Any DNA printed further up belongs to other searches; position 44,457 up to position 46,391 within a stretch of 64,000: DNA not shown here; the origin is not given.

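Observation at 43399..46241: Receiver-like / Trx-like / Cys-less TrxR-like three-domain flavoprotein upstream of an orphan lipoyl E2 gene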

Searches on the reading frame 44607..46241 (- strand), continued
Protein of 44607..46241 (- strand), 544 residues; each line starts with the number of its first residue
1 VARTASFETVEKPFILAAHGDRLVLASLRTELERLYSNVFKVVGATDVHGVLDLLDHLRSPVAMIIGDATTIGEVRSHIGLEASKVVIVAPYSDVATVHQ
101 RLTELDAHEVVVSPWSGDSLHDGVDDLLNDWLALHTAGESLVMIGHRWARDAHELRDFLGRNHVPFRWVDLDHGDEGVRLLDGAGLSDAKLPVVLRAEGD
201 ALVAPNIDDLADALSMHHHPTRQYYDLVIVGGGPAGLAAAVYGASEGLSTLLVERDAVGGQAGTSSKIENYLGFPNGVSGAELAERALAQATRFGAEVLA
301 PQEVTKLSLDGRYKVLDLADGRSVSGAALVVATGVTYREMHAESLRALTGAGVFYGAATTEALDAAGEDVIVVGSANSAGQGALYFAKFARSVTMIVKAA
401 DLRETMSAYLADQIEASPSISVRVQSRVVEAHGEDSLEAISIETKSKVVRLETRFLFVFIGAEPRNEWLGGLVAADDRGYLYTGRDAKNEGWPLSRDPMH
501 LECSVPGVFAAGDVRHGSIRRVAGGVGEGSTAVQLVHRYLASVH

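Call 60: predict_structure(alignment_id=A4)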
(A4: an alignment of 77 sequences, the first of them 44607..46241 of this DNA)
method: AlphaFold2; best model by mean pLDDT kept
length: 544 residues; sequences in the alignment: 77
mean_pLDDT: 87.7   pTM: 0.75
mean pLDDT of the five models: 87.7, 86.5, 84.9, 84.5, 84.4
residues with pLDDT >= 90: 329; 70-90: 166; 50-70: 27; < 50: 22
segments of 3 or more residues with pLDDT < 50: 1-8, 268-275, 519-523
pLDDT, mean of each block of 10 residues (from residue 1): 41 94 95 93 97 94 95 92 91 77 85 84 82 64 91 89 85 90 95 90 94 88 97 93 97 91 58 55 84 95 96 96 98 86 89 80 86 91 90 96 91 96 96 95 93 93 89 93 89 90 96 75 64 96 77
secondary structure, 60 per line:
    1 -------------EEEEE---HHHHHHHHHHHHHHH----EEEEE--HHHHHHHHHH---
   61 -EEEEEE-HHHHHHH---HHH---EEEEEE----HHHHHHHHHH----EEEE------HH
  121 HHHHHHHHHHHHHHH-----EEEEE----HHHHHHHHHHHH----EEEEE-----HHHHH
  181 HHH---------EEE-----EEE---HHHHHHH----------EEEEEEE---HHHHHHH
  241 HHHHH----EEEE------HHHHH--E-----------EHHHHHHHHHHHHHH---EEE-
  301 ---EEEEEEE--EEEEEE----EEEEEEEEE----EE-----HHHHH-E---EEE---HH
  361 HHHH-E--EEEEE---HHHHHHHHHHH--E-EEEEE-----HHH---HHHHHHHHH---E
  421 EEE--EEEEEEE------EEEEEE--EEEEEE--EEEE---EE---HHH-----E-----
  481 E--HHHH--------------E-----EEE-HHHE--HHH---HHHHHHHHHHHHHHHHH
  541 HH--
elements in order: E14-18 H22-36 E41-45 H48-57 E62-67 H69-75 E85-90 H95-104 E109-112 H119-135 E141-145 H150-161 E166-170 H176-183 E193-195 E201-203 H207-213 E224-230 H234-245 E250-253 H260-264 H280-293 E297-299 E304-310 E313-318 E323-331 H343-347 E353-355 H359-364 E369-373 H377-387 E392-396 H408-416 E420-423 E426-432 E439-444 E447-452 E455-458 H484-487 E508-510 H524-542
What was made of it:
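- Checked: The AF2 model shows a (beta-alpha)5 order with pLDDT above 90 over most of the domain (call 60).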

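Call 64: fold_search(model_id=the predicted structure, library=pdb)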
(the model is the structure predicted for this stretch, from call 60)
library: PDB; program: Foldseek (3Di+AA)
matches with E <= 10: 1922; with E <= 0.001: 983
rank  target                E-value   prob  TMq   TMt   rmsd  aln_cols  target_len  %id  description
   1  7jyp                  3.1e-28  1.00  0.38  0.63   7.2       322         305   31  Structure of thioredoxin reductase from the thermophilic eubacterium Thermosipho africanus TCF52B (released 2021-10-06)
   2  4o5q                  7.7e-28  1.00  0.38  0.39  27.8       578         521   18  Crystal Structure of the Alkylhydroperoxide Reductase AhpF from Escherichia coli (released 2014-11-05)
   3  4xvg                  1.4e-27  1.00  0.38  0.40  22.9       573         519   20  Crystal structure of Alkylhydroperoxide Reductase Subunit AhpF from Escherichia coli (released 2016-02-24)
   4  5uwy                  2.3e-26  1.00  0.38  0.64   7.2       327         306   30  The crystal structure of thioredoxin reductase from Streptococcus pyogenes MGAS5005 (released 2017-03-15)
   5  2q7v_B                5.6e-26  1.00  0.38  0.63   7.5       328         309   31  Crystal Structure of Deinococcus Radiodurans Thioredoxin Reductase (released 2008-07-08)
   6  8cci                  9.5e-26  1.00  0.38  0.63   7.2       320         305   31  Crystal structure of Mycobacterium smegmatis thioredoxin reductase (released 2023-07-26)
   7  2q7v_A                1.1e-25  1.00  0.38  0.62   7.9       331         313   31  Crystal Structure of Deinococcus Radiodurans Thioredoxin Reductase (released 2008-07-08)
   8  9xub_A                1.5e-25  1.00  0.38  0.63   7.6       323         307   30  Crystal Structure of Thioredoxin reductase from Mycobacterium tuberculosis. (released 2026-02-04)
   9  1hyu                  1.7e-25  1.00  0.39  0.40  18.2       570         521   19  CRYSTAL STRUCTURE OF INTACT AHPF (released 2001-02-14)
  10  9xub_C                1.8e-25  1.00  0.37  0.62   7.7       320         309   30  Crystal Structure of Thioredoxin reductase from Mycobacterium tuberculosis. (released 2026-02-04)
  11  3r9u_B                2.5e-25  1.00  0.54  0.92   2.0       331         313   24  Thioredoxin-disulfide reductase from Campylobacter jejuni. (released 2011-04-06)
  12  5uth                  4.0e-25  1.00  0.38  0.63   7.5       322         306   31  Crystal structure of thioredoxin reductase from Mycobacterium smegmatis in complex with FAD (released 2017-03-08)
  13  9vv4_A                4.7e-25  1.00  0.38  0.61   7.5       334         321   29  Research on the Structure and Function of Thioredoxin Reductase NTRC (released 2026-01-28)
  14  5mh4                  4.9e-25  1.00  0.53  0.93   1.9       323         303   27  Crystal Structure of Lactococcus lactis Thioredoxin Reductase (FR conformation) (released 2017-04-12)
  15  5usx_A                5.5e-25  1.00  0.53  0.89   2.9       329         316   28  Crystal structure of thioredoxin-disulfide reductase from Vibrio vulnificus CMCP6 in complex with NADP and FAD (released 2017-02-22)
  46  1f6m_A                9.6e-24  1.00  0.53  0.89   2.9       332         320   29  CRYSTAL STRUCTURE OF A COMPLEX BETWEEN THIOREDOXIN REDUCTASE, THIOREDOXIN, AND THE NADP+ ANALOG, AADP+ (released 2000-08-30)
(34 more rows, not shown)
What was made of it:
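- On AhpF: Superposition on 4o5q, 1hyu and 4xvg gives rmsd 18-28 Å (calls 60, 64).
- Closest known: Fused Trx-fold + TrxR enzymes: AhpF, NTRC and thioredoxin-glutathione reductase. Different: AhpF has a double Trx fold and a different arrangement (rmsd 18-28 Å on superposition of the full model, call 64).
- The TrxR module superposes on TrxRs solved in the FR conformation with TM 0.88-0.93 (calls 60, 64). AF2 models the module in the FR-like state, in which that loop faces outward as in the TrxR-Trx complex 1f6m (call 64).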
